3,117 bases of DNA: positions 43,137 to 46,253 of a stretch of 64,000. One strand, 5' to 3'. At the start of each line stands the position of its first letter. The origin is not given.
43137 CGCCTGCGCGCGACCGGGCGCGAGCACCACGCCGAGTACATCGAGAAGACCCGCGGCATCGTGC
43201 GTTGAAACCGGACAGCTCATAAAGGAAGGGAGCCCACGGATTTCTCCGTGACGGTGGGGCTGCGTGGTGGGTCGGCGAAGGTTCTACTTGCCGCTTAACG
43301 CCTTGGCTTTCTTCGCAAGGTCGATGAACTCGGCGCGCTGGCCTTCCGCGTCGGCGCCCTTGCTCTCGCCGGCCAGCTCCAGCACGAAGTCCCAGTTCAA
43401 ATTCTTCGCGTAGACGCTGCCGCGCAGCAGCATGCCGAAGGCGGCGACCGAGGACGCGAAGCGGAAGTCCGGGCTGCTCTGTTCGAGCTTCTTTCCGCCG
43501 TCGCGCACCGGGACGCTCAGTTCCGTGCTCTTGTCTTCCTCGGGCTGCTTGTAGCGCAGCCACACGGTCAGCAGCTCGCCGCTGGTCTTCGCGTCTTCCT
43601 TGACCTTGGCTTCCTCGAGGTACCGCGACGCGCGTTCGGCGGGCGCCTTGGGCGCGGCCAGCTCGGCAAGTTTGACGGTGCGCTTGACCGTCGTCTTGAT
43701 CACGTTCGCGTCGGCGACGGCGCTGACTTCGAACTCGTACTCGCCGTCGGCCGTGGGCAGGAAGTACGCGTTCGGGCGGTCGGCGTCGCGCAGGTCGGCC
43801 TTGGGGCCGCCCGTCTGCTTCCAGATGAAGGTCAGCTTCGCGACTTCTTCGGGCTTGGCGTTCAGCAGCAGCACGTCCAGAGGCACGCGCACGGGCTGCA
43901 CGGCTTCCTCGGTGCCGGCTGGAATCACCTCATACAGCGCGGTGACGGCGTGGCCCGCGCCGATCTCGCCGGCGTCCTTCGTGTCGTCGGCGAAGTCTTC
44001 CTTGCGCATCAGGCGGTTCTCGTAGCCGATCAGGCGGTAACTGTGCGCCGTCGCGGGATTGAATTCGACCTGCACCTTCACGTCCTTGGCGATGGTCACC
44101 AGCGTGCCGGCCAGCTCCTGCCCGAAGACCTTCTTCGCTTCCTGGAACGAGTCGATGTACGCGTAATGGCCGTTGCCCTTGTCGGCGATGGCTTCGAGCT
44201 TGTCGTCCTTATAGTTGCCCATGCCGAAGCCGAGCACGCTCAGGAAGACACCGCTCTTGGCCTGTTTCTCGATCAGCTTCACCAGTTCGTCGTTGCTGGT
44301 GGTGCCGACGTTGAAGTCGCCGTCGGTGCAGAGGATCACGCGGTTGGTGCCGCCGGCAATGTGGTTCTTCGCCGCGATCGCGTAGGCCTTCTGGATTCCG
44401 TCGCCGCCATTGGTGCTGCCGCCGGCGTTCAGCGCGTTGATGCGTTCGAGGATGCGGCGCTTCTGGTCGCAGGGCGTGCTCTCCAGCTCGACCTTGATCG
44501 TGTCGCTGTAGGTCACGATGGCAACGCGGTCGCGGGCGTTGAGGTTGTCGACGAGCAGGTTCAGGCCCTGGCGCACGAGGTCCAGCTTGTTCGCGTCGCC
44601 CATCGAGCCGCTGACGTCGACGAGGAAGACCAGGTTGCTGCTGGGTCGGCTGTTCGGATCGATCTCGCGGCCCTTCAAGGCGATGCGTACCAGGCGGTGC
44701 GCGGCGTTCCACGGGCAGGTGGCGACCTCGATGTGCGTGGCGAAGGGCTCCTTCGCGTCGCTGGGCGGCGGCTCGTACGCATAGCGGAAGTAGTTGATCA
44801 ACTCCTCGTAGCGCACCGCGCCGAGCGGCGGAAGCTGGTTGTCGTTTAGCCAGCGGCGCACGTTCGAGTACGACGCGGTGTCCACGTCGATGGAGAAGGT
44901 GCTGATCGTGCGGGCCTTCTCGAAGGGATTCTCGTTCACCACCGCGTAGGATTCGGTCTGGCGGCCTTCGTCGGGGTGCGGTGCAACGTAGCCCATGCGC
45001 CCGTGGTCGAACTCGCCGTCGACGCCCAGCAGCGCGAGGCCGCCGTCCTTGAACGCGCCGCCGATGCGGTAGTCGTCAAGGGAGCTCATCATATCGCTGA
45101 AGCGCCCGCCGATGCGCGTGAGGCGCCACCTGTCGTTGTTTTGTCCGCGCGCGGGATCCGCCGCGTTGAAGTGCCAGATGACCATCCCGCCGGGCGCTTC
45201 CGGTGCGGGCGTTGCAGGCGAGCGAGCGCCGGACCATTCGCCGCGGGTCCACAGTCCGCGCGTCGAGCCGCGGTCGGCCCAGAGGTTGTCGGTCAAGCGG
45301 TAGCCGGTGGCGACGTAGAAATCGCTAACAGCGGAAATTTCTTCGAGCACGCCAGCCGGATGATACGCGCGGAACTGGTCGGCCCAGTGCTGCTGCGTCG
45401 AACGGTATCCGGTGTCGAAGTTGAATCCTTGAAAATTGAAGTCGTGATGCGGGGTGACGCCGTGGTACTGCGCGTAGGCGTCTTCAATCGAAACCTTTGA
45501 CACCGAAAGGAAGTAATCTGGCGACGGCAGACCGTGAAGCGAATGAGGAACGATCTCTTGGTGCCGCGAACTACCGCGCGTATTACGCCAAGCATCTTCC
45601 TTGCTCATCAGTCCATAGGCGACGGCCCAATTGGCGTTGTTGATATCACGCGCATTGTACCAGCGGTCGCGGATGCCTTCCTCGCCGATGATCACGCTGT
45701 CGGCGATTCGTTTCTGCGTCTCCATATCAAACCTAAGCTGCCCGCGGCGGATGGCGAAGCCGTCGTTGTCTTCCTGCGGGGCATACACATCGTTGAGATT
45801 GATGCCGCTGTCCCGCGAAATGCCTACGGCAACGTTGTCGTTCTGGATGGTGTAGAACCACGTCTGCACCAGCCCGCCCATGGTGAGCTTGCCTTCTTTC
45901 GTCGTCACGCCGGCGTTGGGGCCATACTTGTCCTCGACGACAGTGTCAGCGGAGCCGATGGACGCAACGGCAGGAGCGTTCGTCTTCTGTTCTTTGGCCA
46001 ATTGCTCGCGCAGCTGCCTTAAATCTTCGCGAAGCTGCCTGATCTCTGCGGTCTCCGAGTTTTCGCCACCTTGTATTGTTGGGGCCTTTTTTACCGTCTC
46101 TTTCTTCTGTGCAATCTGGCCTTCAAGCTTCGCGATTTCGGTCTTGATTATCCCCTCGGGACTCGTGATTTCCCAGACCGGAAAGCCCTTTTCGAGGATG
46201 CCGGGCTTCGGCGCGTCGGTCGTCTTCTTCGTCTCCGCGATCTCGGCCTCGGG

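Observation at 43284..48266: ECF sigma factor followed by a 1444-aa anti-sigma::YfbK-type vWA fusion; a paralogous vWA module is reused at 60738-63812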

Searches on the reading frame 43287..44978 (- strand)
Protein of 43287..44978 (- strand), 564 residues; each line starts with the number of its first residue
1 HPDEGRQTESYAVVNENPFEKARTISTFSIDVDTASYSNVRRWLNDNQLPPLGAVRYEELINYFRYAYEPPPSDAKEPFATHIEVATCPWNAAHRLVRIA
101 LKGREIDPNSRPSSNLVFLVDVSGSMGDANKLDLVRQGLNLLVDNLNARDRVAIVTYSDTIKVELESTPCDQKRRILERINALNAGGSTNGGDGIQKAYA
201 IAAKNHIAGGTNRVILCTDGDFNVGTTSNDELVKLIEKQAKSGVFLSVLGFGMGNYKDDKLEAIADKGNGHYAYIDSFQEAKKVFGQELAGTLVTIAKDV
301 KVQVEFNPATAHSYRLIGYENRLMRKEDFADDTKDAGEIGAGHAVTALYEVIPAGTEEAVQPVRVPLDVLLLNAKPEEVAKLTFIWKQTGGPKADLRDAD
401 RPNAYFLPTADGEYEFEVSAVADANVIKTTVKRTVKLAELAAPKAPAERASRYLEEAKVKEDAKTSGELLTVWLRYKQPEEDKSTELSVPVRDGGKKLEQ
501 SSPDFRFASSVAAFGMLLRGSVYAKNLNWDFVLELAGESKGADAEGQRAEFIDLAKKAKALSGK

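Call 29: find_related_loci(query=A1, collection=genome_contigs, flank=10000)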
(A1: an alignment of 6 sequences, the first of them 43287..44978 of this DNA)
Query A1 (564 aa) in genome_contigs; peptide patterns used: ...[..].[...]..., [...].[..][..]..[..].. (x = any residue, [..] = any of these).
600 stretches matched a pattern (row limit reached: there are more); 596 encode a relative of the query (tblastn E <= 1e-3); the best 80 are kept; 80 distinct loci.
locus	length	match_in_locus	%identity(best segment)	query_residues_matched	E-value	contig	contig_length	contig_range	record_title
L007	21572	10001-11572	51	8-562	2e-157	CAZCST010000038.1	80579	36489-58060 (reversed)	MAG TPA_asm: uncultured Phycisphaera sp. isolate binchicken_co200_315 genome assembly, contig: k141_1707751, whole genom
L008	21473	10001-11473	49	5-564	2e-150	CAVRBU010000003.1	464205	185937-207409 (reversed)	MAG: uncultured Planctomycetota bacterium isolate MFD04944.bin.1.246 genome assembly, contig: contig_13576, whole genome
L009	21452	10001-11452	46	2-561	5e-147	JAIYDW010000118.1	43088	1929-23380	MAG: Verrucomicrobiaceae bacterium isolate H1_MAG_00048 pond_H1_MAG_00048_000000000009, whole genome shotgun sequence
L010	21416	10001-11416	62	6-563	1e-146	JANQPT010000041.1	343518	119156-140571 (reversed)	MAG: Planctomycetales bacterium isolate IP29b_bin.173 k99_2349891, whole genome shotgun sequence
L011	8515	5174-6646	47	7-558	7e-146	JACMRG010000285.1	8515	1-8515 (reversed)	MAG: Opitutaceae bacterium isolate LF-bin-497 FL-bin-497-contig-k141_1999857, whole genome shotgun sequence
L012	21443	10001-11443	47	8-561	3e-145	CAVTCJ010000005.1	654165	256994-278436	MAG: uncultured Planctomycetota bacterium isolate MFD02416.bin.2.218 genome assembly, contig: contig_19312, whole genome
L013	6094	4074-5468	63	2-552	5e-144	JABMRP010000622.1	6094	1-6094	MAG: Planctomycetota bacterium isolate bin.375 k141_2886836, whole genome shotgun sequence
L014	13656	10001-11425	62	5-564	2e-143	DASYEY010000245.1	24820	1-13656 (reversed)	MAG TPA_asm: Verrucomicrobiia bacterium isolate SMAG_U4999 k141_2437696, whole genome shotgun sequence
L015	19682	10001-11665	45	9-561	3e-143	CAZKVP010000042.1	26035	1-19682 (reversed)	MAG TPA_asm: uncultured Phycisphaeraceae bacterium isolate SRP193066_co1_74 genome assembly, contig: NODE_1948_length_26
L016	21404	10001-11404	61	8-561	5e-142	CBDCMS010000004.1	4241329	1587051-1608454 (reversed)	MAG: Acidobacteriota bacterium isolate d2208f9c-dc62-4c60-9894-974f31c88c53 genome assembly, contig: contig_4, whole gen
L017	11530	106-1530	52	7-562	5e-142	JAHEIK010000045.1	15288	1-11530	MAG: Planctomycetota bacterium isolate Ww498 NODE_7443_length_15288_cov_2.513154, whole genome shotgun sequence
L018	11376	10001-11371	57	3-546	3e-141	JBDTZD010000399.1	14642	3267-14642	MAG: Pyrinomonadaceae bacterium isolate cluster4_bin.157 NODE_9096_length_14642_cov_7.997326, whole genome shotgun seque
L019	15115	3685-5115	48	9-564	1e-140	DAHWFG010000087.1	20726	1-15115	MAG TPA_asm: Isosphaeraceae bacterium isolate clean926 k141_127174, whole genome shotgun sequence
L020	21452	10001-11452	60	2-561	4e-139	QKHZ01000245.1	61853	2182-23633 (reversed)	MAG: bacterium isolate SZUA-567 scaffold_686, whole genome shotgun sequence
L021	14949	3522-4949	60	2-561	5e-139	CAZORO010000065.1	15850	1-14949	MAG TPA_asm: uncultured bacterium isolate SRP278314_co2_16 genome assembly, contig: NODE_4911_length_15850_cov_4.565875,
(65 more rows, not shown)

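Call 49: search_solved_structures(query=window:43287-44978:-, max_evalue=0.001, show_alignments=1)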
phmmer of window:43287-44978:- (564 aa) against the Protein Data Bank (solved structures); distinct sequences matched with E-value up to 0.001: 3.
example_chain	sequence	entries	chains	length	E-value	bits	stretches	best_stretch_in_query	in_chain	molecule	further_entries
9c4f_I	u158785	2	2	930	9.3e-08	34.6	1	114-316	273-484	Inter-alpha-trypsin inhibitor heavy chain H4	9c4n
2x31_A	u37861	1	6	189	1.2e-05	27.6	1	116-233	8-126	MAGNESIUM-CHELATASE 60 KDA SUBUNIT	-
6pyo_A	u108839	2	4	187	9.7e-05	24.6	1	118-226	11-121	cDNA FLJ56608, highly similar to Homo sapiens chloride channel, calcium activated, family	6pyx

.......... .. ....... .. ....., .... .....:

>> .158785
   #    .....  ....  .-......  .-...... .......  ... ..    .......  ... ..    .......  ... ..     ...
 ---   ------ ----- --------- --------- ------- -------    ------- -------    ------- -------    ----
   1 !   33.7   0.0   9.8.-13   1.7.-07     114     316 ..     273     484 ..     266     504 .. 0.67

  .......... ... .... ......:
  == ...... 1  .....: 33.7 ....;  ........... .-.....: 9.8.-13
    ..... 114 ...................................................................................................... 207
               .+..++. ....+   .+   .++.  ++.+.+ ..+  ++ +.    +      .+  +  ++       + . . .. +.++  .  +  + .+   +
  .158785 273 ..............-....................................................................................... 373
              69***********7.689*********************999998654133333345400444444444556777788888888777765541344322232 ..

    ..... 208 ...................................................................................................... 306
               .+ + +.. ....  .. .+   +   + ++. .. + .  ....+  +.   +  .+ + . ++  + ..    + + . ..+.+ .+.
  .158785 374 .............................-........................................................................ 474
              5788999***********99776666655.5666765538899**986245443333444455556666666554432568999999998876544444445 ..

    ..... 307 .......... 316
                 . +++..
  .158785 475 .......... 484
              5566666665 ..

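Call 74: predict_structure(alignment_id=A1)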
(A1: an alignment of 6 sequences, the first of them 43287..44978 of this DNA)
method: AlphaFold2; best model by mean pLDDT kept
length: 564 residues; sequences in the alignment: 6
mean_pLDDT: 73.5   pTM: 0.72
mean pLDDT of the five models: 73.5, 72.2, 72.1, 64.1, 48.7
residues with pLDDT >= 90: 93; 70-90: 267; 50-70: 144; < 50: 60
segments of 3 or more residues with pLDDT < 50: 1-18, 255-257, 358-364, 374-376, 400-402, 441-463
pLDDT, mean of each block of 10 residues (from residue 1): 28 46 69 69 83 67 80 80 90 88 80 91 78 90 89 90 93 95 81 85 88 85 60 74 79 55 61 78 79 79 85 71 68 74 83 65 51 52 63 54 55 66 63 59 32 33 66 85 83 87 91 83 77 88 80 92 72
secondary structure, 60 per line:
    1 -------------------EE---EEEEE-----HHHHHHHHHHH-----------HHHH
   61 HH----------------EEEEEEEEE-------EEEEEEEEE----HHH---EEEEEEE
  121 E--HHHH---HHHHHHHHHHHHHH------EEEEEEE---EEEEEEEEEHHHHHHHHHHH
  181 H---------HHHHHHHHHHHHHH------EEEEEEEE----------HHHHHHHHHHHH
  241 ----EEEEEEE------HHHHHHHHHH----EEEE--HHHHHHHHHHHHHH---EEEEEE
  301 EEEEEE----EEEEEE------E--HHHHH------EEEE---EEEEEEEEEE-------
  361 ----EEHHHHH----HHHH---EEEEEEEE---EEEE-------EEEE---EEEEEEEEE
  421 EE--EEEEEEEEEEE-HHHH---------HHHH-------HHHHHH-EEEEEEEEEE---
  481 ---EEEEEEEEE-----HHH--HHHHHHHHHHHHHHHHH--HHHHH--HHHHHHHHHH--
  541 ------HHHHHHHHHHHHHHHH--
elements in order: E25-29 H35-45 H57-62 E79-87 E95-103 E114-121 H124-127 H131-144 E151-157 E161-169 H170-181 H191-204 E211-218 H229-240 E245-251 H258-267 E272-275 H278-291 E295-306 E311-316 H326-330 E337-340 E344-353 H367-371 H376-379 E383-390 E394-397 E405-408 E412-422 E425-435 H437-440 H450-453 H461-466 E468-477 E484-492 H503-519 H522-526 H529-538 H547-562

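Call 76: fold_search(model_id=the predicted structure, library=pdb)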
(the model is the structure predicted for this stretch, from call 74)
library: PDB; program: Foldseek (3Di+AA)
matches with E <= 10: 1570; with E <= 0.001: 366
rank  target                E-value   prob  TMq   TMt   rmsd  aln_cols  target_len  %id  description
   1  8s05_A                3.4e-17  1.00  0.35  0.47   9.2       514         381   14  ArnAB complex an archaeal ortholog of the Sec23/24 core motif (released 2025-10-29)
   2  8s05_B                2.2e-16  1.00  0.37  0.49   8.5       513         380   14  ArnAB complex an archaeal ortholog of the Sec23/24 core motif (released 2025-10-29)
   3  6fpy_A                2.5e-15  1.00  0.35  0.33  17.6       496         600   11  Inter-alpha-inhibitor heavy chain 1, wild type (released 2019-02-27)
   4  6fpz_A                2.8e-15  1.00  0.34  0.33  17.6       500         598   11  Inter-alpha-inhibitor heavy chain 1, D298A (released 2019-02-27)
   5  6fpy_B                3.9e-15  1.00  0.34  0.32  22.9       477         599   12  Inter-alpha-inhibitor heavy chain 1, wild type (released 2019-02-27)
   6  4fx5                  5.2e-15  1.00  0.33  0.42  15.3       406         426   15  von Willebrand factor type A from Catenulispora acidiphila (released 2012-07-18)
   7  5a8j                  4.1e-14  1.00  0.34  0.47  11.8       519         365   11  Crystal structure of the ArnB paralog VWA2 from Sulfolobus acidocaldarius (released 2016-06-22)
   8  6m48_B                1.5e-13  1.00  0.27  0.20  23.6       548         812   12  Crystal structure of pilus adhesin, SpaC from Lactobacillus rhamnosus GG - P21212 form (released 2020-07-29)
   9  6m3y                  1.7e-13  1.00  0.28  0.20  24.8       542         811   12  Crystal structure of pilus adhesin, SpaC from Lactobacillus rhamnosus GG - open conformation (released 2020-07-29)
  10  6m48_A                4.7e-13  1.00  0.29  0.21  24.9       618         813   12  Crystal structure of pilus adhesin, SpaC from Lactobacillus rhamnosus GG - P21212 form (released 2020-07-29)
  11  8fd7_D                5.3e-13  1.00  0.28  0.17  27.5       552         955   12  Structure of the human L-type voltage-gated calcium channel Cav1.2 complexed with gabapentin (released 2023-03-22)
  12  7mix_D                8.2e-13  1.00  0.27  0.17  23.1       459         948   12  Human N-type voltage-gated calcium channel Cav2.2 in the presence of ziconotide at 3.0 Angstrom resolution (released 2021-07-07)
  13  7w6b                  9.2e-13  1.00  0.29  0.22  18.8       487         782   11  Crystal Structure of PitA from pilus islet-2 of Streptococcus oralis (released 2022-06-01)
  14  6jp5_F                2.0e-12  1.00  0.27  0.16  23.5       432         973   12  Rabbit Cav1.1-Nifedipine Complex (released 2019-06-12)
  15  8hmb_E                2.8e-12  1.00  0.28  0.18  23.9       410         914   13  Cryo-EM structure of human high-voltage activated L-type calcium channel CaV1.2 in complex with benidipine (BEN) (released 2024-04-24)
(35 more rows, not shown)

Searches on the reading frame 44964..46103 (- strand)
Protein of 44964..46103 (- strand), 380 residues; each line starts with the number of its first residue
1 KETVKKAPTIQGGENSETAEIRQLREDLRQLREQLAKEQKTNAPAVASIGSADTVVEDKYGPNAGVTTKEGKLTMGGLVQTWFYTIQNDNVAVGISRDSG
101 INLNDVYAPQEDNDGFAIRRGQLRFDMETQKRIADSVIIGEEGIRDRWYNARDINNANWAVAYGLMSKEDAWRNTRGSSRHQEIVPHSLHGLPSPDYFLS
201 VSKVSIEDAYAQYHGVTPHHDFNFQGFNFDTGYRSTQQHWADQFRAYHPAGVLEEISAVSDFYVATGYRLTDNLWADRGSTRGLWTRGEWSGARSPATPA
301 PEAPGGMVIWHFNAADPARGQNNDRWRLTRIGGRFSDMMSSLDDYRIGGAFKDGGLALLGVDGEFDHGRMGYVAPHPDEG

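Call 41: find_homologous_proteins(query=window:44964-46103:-, max_evalue=0.001)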
Query window:44964-46103:- (380 aa): 25 proteins with E <= 0.001 among 4772 candidates.
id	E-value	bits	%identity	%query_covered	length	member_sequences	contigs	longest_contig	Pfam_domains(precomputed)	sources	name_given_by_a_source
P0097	7.5e-31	126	39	57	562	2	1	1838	PF07396.18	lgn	-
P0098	9.6e-31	125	40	57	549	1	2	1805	PF07396.18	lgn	-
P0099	1.5e-29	121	38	56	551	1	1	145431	PF07396.18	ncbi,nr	ncbi:MAG: hypothetical protein HY291_15085 [Planctomycetes bacterium]|nr:hypothetical protein [Planc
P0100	3.0e-29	120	38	58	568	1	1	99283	PF07396.18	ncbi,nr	ncbi:MAG: OprO/OprP family phosphate-selective porin [Planctomycetes bacterium]|nr:OprO/OprP family 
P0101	1.8e-28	118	37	57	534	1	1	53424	PF07396.18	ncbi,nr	ncbi:MAG: OprO/OprP family phosphate-selective porin [Planctomycetes bacterium]|nr:OprO/OprP family 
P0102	3.1e-27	114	37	58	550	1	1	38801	PF07396.18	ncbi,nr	ncbi:MAG: OprO/OprP family phosphate-selective porin [Planctomycetes bacterium]|nr:OprO/OprP family 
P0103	1.3e-25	108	37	52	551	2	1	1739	-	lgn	-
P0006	3.1e-25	107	47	32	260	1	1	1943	PF13524.13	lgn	-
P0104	3.5e-24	104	32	57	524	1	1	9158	PF07396.18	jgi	-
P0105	6.1e-24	103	35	57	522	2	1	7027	PF07396.18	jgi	-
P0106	5.0e-22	97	32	56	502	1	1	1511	PF07396.18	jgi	jgi:hypothetical protein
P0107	1.2e-20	92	33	59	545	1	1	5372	PF07396.18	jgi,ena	-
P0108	1.4e-20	92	32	57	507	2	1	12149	PF07396.18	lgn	-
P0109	3.1e-20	91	32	57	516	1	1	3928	PF07396.18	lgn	-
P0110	4.3e-20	90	32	56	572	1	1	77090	PF07396.18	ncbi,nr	ncbi:MAG: hypothetical protein HY291_03315 [Planctomycetes bacterium]|nr:hypothetical protein [Planc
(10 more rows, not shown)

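Call 48: predict_structure(alignment_id=A2)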
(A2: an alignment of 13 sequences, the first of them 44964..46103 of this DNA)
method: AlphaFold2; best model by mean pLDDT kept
length: 380 residues; sequences in the alignment: 13
mean_pLDDT: 34.4   pTM: 0.17
mean pLDDT of the five models: 34.4, 31.2, 30.3, 30.1, 28.6
residues with pLDDT >= 90: 0; 70-90: 19; 50-70: 11; < 50: 350
segments of 3 or more residues with pLDDT < 50: 1-9, 11-13, 42-99, 101-380
pLDDT, mean of each block of 10 residues (from residue 1): 42 57 83 73 45 43 43 37 35 43 43 34 31 26 29 27 29 28 31 31 26 27 27 27 27 27 28 26 27 26 27 33 29 29 27 26 25 29
secondary structure, 60 per line:
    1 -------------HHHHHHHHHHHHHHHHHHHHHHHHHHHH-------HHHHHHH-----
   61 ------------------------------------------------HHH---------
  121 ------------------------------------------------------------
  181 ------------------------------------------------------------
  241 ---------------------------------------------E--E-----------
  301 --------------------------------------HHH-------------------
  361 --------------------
elements in order: H14-41 H49-55
